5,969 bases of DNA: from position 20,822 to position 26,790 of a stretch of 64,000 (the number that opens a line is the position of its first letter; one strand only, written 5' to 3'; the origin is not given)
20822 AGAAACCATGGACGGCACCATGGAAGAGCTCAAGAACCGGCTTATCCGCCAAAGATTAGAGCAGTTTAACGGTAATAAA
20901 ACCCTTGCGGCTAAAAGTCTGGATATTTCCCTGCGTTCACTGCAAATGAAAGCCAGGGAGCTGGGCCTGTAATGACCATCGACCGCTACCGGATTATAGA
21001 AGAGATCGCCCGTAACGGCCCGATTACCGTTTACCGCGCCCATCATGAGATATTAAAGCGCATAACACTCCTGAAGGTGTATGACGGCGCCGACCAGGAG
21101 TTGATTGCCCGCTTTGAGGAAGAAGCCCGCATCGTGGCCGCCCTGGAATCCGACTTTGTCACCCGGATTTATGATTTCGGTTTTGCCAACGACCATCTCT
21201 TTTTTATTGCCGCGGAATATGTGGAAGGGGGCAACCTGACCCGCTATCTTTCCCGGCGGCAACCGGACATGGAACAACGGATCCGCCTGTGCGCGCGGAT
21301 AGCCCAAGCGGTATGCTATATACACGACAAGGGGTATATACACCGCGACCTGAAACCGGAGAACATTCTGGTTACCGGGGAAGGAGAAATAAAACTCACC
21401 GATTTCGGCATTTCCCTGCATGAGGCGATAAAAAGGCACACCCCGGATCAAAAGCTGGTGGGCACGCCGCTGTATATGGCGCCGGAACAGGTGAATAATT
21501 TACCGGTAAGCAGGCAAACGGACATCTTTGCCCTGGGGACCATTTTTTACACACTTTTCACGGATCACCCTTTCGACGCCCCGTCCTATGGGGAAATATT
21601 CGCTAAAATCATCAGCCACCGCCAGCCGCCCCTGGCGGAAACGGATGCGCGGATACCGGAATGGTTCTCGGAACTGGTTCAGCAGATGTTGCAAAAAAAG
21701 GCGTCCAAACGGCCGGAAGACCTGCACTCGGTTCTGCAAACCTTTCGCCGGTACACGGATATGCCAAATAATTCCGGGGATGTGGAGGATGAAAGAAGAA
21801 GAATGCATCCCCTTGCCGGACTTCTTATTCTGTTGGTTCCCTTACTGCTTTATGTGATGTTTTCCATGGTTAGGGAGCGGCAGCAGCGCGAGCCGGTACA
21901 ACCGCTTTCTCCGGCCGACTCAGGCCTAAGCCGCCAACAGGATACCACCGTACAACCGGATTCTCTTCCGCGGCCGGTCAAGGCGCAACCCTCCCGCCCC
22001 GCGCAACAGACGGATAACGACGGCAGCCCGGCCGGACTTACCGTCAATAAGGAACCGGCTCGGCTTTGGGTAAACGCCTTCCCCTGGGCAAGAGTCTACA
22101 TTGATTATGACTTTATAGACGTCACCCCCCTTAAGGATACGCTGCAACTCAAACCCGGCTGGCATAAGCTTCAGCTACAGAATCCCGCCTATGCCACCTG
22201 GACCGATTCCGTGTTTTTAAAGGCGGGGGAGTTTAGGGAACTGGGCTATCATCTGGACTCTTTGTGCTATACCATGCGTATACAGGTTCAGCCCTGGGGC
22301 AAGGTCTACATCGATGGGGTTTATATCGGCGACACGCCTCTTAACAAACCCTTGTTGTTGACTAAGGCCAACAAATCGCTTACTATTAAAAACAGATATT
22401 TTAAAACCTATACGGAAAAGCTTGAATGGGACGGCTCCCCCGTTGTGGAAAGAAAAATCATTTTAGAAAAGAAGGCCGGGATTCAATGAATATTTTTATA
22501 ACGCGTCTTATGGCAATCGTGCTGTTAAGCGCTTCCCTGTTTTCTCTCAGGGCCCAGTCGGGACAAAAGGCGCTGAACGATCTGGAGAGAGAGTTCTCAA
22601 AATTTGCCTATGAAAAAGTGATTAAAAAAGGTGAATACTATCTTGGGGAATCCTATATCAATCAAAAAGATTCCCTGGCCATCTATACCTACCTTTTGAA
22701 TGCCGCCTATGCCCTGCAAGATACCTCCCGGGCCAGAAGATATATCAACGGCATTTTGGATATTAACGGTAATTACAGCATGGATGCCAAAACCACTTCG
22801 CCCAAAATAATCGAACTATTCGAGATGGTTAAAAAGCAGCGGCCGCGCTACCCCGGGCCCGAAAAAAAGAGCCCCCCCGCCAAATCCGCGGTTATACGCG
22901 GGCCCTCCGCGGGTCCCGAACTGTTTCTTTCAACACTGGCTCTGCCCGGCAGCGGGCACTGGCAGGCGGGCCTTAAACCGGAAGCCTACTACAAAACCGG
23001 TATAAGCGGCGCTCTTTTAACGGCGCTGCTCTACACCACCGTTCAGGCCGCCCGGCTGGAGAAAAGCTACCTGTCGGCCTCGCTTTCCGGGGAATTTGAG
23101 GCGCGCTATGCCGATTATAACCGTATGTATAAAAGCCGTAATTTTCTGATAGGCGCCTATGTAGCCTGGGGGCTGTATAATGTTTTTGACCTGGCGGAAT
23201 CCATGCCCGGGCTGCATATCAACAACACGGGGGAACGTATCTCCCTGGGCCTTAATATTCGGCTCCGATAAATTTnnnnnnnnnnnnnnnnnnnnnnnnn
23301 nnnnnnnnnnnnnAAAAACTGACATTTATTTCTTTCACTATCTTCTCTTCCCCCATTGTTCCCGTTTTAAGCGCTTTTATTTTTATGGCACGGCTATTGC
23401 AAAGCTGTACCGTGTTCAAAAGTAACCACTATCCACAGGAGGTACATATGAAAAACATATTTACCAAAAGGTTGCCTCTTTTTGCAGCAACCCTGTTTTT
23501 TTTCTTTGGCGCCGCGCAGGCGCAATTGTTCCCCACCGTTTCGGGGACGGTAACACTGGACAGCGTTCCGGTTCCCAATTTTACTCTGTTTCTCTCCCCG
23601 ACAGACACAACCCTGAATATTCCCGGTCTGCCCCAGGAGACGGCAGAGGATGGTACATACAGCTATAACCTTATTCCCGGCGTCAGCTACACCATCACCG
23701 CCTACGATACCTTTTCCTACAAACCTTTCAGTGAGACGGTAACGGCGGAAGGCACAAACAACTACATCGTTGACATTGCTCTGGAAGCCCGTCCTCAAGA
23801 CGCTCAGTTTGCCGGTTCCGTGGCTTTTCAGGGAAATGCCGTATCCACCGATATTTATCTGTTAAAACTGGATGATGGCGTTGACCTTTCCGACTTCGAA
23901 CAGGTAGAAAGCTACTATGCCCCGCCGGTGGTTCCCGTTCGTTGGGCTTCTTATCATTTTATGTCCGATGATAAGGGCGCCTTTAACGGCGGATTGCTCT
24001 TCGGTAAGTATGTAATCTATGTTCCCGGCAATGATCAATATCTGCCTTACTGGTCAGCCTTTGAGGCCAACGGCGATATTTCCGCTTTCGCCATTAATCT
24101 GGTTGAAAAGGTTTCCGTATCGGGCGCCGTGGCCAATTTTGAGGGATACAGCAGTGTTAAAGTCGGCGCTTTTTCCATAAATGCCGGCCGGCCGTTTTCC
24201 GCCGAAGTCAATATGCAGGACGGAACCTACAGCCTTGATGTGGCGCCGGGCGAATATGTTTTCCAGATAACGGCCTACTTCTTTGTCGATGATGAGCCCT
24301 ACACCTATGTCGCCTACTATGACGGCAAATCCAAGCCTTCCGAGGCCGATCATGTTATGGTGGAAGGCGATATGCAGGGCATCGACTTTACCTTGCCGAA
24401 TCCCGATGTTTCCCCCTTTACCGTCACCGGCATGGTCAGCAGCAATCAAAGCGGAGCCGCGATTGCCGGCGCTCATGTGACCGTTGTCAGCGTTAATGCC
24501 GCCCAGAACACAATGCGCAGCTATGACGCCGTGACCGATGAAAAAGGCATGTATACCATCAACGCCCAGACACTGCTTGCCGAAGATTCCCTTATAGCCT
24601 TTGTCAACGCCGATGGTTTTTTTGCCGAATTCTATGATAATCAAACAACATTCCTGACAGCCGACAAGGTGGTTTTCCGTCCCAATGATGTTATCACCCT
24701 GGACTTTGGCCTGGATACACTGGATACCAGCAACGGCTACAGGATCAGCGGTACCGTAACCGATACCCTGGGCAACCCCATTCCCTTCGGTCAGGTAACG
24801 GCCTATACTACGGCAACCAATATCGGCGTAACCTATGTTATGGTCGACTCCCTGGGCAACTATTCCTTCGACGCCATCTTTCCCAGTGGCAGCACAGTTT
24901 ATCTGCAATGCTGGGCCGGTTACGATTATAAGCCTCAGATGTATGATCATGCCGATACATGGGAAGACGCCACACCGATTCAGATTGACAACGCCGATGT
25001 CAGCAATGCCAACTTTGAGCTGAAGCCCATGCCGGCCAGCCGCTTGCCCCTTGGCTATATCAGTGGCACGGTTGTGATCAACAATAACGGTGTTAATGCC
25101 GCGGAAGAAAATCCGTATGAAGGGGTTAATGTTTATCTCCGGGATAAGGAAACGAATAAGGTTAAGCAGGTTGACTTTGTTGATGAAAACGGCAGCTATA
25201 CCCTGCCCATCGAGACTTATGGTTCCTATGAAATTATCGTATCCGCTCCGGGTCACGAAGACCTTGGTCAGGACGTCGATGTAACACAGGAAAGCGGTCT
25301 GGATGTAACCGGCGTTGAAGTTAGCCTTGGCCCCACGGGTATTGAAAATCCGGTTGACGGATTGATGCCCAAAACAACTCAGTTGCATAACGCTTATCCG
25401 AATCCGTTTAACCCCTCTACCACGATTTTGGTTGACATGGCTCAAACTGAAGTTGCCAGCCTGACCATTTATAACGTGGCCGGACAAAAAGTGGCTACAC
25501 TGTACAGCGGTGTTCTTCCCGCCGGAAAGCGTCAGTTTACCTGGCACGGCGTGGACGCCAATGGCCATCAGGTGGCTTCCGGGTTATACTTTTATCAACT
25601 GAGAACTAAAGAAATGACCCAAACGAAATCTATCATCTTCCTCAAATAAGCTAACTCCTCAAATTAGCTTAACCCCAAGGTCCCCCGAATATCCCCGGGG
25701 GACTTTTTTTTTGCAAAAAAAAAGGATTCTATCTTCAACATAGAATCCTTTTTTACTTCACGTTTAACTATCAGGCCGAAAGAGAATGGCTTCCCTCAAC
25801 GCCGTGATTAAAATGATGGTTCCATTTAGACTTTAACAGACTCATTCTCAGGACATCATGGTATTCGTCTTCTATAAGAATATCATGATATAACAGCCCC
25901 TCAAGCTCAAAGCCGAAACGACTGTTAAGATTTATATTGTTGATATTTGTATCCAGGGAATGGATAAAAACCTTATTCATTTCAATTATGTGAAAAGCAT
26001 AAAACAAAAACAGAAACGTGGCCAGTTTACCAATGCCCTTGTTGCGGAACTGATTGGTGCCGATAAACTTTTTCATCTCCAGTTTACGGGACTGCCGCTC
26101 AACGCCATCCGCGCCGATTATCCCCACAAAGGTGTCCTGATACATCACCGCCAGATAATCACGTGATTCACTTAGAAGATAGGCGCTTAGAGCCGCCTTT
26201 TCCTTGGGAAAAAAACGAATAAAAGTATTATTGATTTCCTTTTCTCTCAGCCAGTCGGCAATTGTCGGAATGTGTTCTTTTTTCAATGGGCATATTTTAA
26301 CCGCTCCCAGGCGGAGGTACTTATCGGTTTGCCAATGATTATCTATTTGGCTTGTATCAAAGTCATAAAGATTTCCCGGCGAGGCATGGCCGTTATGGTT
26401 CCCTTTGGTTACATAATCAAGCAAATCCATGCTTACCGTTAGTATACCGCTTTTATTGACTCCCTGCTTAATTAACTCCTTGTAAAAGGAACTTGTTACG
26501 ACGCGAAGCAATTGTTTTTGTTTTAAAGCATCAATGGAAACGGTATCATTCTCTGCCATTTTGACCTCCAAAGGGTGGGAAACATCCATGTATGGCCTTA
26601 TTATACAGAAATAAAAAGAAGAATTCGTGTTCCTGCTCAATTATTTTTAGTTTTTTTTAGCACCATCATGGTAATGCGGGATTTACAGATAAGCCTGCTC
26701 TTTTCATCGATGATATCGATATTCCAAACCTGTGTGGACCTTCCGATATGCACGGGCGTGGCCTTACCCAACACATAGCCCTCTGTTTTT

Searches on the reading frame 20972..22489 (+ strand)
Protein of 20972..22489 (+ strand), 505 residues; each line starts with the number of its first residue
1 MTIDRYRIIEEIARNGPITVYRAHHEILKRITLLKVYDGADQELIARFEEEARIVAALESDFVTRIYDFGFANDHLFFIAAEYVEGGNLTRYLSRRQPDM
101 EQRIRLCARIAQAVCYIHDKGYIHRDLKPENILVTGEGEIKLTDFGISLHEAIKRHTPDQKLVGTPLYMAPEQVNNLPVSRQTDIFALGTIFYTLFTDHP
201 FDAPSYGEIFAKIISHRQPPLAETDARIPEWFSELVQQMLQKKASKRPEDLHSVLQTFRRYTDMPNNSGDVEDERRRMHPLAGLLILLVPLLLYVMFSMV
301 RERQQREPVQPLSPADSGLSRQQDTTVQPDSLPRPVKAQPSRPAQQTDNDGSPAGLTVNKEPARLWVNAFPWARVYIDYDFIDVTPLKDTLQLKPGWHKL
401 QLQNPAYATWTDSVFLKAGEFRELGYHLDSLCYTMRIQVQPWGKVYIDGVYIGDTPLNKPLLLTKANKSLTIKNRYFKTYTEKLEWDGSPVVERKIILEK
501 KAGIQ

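Call 4: search_protein_families(library=pfam, proteins=[window:20972-22489:+])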
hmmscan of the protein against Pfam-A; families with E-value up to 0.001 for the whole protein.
window:20972-22489:+ (505 aa): 7 families
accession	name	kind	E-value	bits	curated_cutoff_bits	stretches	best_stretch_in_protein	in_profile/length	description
PF00069.31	Pkinase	-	3.6e-42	145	31.7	1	19-249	14-253/263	Protein kinase domain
PF07714.23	PK_Tyr_Ser-Thr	-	3.5e-31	108.9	23.1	1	33-249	32-250/258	Protein tyrosine and serine/threonine kinase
PF08308.17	PEGA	-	2.3e-12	47.1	20.8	1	434-500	3-69/71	PEGA domain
PF03109.22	ABC1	-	5.9e-05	22.8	22.9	1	80-150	146-216/244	ABC1 atypical kinase-like domain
PF01636.29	APH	-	6.9e-05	23.2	23.2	0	33-118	24-108/239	Phosphotransferase enzyme family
PF14531.12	Kinase-like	-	0.00033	20.4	25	1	102-247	146-289/289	Kinase-like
PF06293.20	Kdo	-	0.00051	20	21.3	1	88-145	104-166/207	Lipopolysaccharide kinase (Kdo/WaaP) family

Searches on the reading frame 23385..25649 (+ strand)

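Call 36: search_protein_families(library=pfam, proteins=[window:23385-25649:+], max_evalue=0.0001)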
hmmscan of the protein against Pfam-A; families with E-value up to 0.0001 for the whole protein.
window:23385-25649:+ (754 aa): 6 families
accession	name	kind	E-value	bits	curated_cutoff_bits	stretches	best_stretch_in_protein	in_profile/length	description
PF13620.12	CarboxypepD_reg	-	4.1e-28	98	32.3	3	572-641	8-79/82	Carboxypeptidase regulatory-like domain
PF13715.12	CarbopepD_reg_2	-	1.5e-12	47.8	32.2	0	571-641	7-72/88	CarboxypepD_reg-like domain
PF13860.13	FlgD_ig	-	3.7e-10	40.1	27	1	688-738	22-72/79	FlgD Ig-like domain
PF18962.6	Por_Secre_tail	-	3.1e-08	34.2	27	1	671-751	2-75/75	Secretion system C-terminal sorting domain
PF02369.22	Big_1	-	4.9e-05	23.8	34.9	0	353-404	26-76/93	Bacterial Ig-like domain (group 1)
PF13585.12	CHU_C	-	5.8e-05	23.6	27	0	687-748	25-81/86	CHU_C Type IX secretion signal domain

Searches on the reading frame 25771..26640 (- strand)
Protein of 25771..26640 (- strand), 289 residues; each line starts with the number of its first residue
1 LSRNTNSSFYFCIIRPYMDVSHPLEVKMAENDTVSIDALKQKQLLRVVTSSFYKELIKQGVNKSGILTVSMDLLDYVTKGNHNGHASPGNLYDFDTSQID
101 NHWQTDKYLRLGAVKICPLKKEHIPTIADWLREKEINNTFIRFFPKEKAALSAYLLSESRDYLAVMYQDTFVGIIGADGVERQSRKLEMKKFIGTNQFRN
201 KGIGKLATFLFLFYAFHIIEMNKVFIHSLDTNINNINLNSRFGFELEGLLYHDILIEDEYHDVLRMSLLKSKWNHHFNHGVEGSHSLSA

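Call 36: search_protein_families(library=pfam, proteins=[window:25771-26640:-], max_evalue=0.0001)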
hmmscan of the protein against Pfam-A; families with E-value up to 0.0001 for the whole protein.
window:25771-26640:- (289 aa): 2 families
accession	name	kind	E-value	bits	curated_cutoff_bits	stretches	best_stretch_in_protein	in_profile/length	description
PF13302.13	Acetyltransf_3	-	8.3e-08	33.5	25.4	1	117-245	5-138/138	Acetyltransferase (GNAT) domain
PF13420.13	Acetyltransf_4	-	1.2e-06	29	24.3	1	151-262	41-152/155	Acetyltransferase (GNAT) domain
